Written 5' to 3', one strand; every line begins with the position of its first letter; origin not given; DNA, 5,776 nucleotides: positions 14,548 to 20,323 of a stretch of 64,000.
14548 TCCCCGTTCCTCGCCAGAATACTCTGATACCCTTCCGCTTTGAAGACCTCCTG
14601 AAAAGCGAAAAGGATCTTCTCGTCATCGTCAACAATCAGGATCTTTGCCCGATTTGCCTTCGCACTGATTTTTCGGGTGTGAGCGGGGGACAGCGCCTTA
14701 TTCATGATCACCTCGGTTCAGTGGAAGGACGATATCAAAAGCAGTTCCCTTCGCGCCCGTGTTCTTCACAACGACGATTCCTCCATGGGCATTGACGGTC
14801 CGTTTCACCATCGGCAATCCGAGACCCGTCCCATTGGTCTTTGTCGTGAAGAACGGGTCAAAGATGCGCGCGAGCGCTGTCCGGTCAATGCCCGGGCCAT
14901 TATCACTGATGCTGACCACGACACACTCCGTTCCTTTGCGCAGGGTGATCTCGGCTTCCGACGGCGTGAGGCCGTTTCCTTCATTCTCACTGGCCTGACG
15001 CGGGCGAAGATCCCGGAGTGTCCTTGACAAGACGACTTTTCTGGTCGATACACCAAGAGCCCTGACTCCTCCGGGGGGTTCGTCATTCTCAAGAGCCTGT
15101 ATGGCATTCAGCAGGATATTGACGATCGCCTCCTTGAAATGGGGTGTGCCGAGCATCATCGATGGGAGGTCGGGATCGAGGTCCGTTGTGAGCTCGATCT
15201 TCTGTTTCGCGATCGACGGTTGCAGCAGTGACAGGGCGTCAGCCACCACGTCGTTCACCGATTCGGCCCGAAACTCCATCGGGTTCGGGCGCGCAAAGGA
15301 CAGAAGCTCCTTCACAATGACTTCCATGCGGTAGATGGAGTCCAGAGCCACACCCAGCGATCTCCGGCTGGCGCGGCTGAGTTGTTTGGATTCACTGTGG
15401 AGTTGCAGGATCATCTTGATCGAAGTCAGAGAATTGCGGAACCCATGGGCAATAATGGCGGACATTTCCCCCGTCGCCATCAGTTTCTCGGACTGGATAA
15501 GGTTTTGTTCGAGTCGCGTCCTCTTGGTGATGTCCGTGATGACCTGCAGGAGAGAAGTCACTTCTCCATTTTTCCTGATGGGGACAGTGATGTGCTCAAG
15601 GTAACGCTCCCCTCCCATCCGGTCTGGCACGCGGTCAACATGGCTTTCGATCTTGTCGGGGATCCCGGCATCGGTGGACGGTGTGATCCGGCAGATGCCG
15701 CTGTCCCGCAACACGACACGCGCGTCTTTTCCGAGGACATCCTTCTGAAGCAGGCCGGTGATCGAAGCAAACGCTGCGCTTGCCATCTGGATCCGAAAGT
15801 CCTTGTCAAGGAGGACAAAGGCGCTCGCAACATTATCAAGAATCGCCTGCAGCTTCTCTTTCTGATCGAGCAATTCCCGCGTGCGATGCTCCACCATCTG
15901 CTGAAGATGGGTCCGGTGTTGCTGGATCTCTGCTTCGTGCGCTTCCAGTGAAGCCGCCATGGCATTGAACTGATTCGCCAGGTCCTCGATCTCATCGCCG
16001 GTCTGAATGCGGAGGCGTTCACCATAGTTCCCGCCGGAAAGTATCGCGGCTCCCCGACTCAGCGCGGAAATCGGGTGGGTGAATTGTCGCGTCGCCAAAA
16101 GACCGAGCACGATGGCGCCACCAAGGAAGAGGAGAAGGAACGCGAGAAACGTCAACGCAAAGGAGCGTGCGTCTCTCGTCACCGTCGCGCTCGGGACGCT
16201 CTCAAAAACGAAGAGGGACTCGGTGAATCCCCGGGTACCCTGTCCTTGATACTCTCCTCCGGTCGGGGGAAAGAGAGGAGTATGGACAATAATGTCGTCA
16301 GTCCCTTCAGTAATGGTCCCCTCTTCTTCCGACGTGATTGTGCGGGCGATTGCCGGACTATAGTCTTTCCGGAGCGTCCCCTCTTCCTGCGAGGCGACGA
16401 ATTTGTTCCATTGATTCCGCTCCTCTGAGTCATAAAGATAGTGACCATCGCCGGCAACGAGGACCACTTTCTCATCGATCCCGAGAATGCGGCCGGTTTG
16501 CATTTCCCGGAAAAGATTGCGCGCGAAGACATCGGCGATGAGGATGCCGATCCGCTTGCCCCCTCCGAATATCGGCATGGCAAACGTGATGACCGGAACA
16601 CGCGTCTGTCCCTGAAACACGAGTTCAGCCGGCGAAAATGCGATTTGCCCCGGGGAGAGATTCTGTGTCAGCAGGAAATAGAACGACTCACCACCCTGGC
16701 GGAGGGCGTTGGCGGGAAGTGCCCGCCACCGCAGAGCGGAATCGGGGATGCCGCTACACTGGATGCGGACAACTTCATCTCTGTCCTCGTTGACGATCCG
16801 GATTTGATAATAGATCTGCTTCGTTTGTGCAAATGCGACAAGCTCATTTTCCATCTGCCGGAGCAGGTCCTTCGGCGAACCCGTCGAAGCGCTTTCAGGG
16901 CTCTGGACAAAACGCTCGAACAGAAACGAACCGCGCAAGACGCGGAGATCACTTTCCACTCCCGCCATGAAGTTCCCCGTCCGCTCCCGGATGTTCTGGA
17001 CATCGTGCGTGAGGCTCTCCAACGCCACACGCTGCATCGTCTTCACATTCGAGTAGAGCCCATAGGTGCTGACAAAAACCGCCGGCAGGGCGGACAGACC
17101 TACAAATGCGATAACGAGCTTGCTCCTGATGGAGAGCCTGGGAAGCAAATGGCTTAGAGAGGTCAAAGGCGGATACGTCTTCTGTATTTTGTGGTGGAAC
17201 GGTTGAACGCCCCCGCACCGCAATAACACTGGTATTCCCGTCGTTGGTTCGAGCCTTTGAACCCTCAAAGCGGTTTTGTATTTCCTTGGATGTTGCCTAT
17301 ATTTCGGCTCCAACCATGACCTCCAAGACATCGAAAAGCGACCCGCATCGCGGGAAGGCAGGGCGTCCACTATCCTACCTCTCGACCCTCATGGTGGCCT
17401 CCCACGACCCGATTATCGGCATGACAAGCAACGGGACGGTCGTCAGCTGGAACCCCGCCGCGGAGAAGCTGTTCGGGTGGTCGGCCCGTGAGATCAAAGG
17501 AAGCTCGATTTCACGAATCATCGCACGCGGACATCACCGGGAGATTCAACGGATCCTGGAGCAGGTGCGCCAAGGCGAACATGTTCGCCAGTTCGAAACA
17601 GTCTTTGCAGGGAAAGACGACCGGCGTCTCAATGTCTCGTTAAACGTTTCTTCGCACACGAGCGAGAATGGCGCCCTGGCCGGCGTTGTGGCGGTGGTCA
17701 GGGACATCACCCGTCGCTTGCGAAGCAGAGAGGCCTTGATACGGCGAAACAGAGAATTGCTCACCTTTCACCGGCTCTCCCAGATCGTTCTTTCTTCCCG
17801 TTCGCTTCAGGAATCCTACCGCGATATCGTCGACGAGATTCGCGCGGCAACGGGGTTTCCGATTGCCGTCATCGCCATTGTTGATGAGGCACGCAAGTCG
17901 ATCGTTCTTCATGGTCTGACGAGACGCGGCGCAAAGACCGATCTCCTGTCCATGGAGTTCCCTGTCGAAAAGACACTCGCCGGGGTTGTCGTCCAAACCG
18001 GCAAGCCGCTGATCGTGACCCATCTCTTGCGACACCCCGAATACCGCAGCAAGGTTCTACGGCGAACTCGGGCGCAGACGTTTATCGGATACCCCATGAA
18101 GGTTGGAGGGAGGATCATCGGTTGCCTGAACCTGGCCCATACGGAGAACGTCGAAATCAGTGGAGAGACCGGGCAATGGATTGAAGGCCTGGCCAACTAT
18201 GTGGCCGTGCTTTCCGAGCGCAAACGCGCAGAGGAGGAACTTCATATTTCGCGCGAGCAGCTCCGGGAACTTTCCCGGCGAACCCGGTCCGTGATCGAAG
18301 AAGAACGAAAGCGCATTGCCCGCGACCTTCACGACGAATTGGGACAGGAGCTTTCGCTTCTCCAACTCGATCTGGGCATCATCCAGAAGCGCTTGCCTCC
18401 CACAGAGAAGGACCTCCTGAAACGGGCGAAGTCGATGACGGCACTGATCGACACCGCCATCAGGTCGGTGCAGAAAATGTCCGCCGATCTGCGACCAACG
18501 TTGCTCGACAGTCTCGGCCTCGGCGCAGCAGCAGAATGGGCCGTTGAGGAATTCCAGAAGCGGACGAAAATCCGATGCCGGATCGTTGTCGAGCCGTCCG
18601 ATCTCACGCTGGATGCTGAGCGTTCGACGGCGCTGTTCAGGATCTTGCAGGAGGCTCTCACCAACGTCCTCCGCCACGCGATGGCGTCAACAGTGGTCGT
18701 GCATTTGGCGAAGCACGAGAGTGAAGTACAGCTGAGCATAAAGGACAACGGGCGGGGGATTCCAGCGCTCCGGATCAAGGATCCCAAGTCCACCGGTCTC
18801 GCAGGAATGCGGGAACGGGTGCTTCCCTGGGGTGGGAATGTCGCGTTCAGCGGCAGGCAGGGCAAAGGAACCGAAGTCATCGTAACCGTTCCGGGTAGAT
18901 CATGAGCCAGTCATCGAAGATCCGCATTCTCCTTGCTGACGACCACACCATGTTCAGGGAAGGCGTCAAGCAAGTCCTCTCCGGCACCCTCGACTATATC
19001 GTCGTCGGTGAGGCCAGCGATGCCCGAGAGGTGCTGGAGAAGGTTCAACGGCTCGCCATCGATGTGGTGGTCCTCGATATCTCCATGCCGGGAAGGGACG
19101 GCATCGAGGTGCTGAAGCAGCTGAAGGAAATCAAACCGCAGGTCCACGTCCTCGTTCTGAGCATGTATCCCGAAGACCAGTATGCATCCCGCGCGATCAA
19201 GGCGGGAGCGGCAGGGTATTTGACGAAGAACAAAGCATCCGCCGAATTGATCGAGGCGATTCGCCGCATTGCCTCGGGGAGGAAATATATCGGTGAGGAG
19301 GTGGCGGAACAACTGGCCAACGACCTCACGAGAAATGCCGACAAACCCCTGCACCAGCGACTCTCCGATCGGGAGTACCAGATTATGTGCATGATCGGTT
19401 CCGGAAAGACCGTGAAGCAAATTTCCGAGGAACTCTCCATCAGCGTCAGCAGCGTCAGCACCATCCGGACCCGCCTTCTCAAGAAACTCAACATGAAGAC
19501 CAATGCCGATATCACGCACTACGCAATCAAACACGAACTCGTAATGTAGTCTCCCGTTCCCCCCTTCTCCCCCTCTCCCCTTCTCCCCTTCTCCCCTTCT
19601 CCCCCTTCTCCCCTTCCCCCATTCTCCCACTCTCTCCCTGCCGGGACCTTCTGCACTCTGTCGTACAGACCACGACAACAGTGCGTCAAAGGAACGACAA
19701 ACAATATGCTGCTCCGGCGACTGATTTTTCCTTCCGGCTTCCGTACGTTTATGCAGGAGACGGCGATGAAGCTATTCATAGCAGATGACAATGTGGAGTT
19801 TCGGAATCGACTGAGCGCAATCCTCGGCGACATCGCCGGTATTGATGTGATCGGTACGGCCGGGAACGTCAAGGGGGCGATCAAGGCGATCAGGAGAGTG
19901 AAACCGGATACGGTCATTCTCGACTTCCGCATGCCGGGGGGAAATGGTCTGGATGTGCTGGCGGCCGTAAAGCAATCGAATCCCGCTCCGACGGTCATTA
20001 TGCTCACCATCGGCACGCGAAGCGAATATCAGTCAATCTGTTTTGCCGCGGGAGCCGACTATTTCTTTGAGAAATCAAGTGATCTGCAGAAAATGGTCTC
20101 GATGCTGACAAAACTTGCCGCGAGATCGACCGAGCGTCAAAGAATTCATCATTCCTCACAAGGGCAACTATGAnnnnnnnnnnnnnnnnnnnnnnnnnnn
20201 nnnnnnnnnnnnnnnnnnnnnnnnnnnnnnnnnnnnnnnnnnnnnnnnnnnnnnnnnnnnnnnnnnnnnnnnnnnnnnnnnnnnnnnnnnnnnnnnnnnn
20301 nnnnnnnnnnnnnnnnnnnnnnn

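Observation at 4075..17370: Thirteen-kb minus-strand cluster linking a Cyc2-like cytochrome-porin, a cupredoxin, an NAD(P) oxidoreductase, a Rieske/split-cyt-b complex and multiheme cytochromes under a sigma-54 two-component system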

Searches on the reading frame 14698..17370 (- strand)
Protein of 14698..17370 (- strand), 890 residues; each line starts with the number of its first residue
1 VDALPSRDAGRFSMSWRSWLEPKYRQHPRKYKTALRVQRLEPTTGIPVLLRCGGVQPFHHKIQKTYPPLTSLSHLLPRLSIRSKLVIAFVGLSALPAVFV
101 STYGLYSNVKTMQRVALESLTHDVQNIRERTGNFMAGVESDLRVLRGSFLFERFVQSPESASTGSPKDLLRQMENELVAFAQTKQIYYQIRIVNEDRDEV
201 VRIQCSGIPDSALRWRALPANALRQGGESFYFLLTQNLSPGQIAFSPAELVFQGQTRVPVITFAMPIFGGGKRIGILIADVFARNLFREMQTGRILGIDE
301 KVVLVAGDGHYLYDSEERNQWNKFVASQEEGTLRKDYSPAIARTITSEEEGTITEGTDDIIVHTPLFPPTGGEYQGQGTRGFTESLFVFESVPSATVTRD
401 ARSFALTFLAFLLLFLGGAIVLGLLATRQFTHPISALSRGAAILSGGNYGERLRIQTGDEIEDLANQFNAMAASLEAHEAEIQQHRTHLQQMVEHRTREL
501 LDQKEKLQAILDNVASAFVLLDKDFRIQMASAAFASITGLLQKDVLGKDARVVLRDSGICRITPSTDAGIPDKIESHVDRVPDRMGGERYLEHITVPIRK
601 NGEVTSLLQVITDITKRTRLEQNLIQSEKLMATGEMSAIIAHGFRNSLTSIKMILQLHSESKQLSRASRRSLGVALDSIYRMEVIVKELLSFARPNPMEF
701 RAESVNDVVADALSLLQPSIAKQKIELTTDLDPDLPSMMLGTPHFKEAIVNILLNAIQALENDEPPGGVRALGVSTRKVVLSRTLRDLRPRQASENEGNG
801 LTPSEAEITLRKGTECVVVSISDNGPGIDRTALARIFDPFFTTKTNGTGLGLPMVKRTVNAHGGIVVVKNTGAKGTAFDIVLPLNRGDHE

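Call 66: search_protein_families(library=pfam, proteins=[window:14698-17370:-], max_evalue=0.0001)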
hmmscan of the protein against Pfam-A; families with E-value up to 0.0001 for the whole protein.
window:14698-17370:- (890 aa): 10 families
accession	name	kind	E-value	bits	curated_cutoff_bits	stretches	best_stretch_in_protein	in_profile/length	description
PF02518.31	HATPase_c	-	2.5e-18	67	26.4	1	803-885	24-110/111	Histidine kinase-, DNA gyrase B-, and HSP90-like ATPase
PF02743.24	dCache_1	-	3.4e-11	43.6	45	1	253-349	121-204/240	Cache domain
PF00672.30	HAMP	-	2.9e-10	40.7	25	1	426-477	2-53/53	HAMP domain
PF21623.3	HK_sensor_dom_bact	-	1.7e-09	37.6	27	1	136-362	23-237/253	Bacterial histidine kinase, sensor domain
PF00512.31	HisKA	-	3.2e-08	33.9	26.9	1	634-695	3-63/66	His Kinase A (phospho-acceptor) domain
PF08448.16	PAS_4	-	1.5e-06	28.8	23.1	1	511-618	1-109/110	PAS fold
PF13426.13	PAS_9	-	1.8e-06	28.6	27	1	517-616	3-103/103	PAS domain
PF00989.32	PAS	-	3.8e-06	27.3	22.6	1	506-551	2-47/113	PAS fold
PF17592.7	DUF5489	-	9.8e-06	26.5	27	0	395-428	38-71/78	Family of unknown function (DUF5489)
PF13188.13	PAS_8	-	9.6e-05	22.6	21.8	0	505-545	1-43/65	PAS domain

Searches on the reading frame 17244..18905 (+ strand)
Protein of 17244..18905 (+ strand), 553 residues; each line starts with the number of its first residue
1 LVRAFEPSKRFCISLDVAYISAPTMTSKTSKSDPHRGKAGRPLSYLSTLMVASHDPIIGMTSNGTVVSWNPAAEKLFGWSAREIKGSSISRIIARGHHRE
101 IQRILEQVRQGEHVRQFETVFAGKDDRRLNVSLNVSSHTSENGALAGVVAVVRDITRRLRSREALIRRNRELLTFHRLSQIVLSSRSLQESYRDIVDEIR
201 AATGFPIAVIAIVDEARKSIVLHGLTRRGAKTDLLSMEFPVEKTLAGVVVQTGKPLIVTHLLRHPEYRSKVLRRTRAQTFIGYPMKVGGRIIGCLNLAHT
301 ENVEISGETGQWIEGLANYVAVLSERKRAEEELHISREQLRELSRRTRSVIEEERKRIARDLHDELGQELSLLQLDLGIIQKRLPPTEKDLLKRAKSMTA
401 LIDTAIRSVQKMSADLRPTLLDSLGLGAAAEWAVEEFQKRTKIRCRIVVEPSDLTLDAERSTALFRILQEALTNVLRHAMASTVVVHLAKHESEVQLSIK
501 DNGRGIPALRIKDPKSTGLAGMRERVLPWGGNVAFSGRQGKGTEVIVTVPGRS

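Call 30: search_protein_families(library=pfam, proteins=[window:17244-18905:+], max_evalue=0.001)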
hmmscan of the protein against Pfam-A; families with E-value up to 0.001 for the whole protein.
window:17244-18905:+ (553 aa): 10 families
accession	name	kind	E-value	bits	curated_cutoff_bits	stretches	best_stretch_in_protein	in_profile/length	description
PF00989.32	PAS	-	4.1e-17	62.6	22.6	1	47-155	4-113/113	PAS fold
PF13185.12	GAF_2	-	3.4e-15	56.9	28.6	1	186-322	2-133/136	GAF domain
PF02518.31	HATPase_c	-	4.5e-14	53.3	26.4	1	461-550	3-108/111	Histidine kinase-, DNA gyrase B-, and HSP90-like ATPase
PF07730.19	HisKA_3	-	7.7e-14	52.4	24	1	354-420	1-67/68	Histidine kinase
PF13426.13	PAS_9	-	1.1e-13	51.8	27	1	56-156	3-102/103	PAS domain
PF08448.16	PAS_4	-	1.4e-13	51.4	23.1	1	53-158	4-108/110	PAS fold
PF01590.32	GAF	-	3e-12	47.6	22.4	1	188-322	2-131/133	GAF domain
PF13581.12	HATPase_c_2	-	6.3e-05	23.4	27.4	1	455-516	23-89/127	Histidine kinase-like ATPase domain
PF13596.12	PAS_10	-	6.9e-05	23.9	22.1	1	62-156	17-106/106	PAS domain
PF13188.13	PAS_8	-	0.00011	22.5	21.8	1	46-98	3-51/65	PAS domain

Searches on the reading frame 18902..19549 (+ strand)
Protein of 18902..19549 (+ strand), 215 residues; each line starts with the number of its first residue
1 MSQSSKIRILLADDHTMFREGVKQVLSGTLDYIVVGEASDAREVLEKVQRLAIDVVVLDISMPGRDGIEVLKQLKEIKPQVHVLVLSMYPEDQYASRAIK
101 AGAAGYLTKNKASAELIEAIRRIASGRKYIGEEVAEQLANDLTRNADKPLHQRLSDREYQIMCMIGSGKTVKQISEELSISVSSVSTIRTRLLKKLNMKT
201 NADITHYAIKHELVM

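Call 30: search_protein_families(library=pfam, proteins=[window:18902-19549:+], max_evalue=0.001)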
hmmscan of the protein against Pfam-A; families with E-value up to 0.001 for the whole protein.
window:18902-19549:+ (215 aa): 4 families
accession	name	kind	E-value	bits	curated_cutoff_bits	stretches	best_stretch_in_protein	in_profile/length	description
PF00072.30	Response_reg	-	1.7e-30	105.9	30.2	1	9-121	1-111/111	Response regulator receiver domain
PF00196.25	GerE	-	5e-14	52.1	23.5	1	153-208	2-57/57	Bacterial regulatory proteins, luxR family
PF04545.22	Sigma70_r4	-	3.8e-05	23.6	24.1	1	152-196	3-48/50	Sigma-70, region 4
PF08281.18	Sigma70_r4_2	-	0.00078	19.5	25.7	0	152-196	9-54/54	Sigma-70, region 4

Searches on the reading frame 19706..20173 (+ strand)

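Call 30: search_protein_families(library=pfam, proteins=[window:19706-20173:+], max_evalue=0.001)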
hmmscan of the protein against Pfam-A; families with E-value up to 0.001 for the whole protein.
window:19706-20173:+ (155 aa): 1 family
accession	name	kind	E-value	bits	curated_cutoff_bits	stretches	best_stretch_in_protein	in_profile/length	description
PF00072.30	Response_reg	-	3.6e-21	75.9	30.2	1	24-134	2-110/111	Response regulator receiver domain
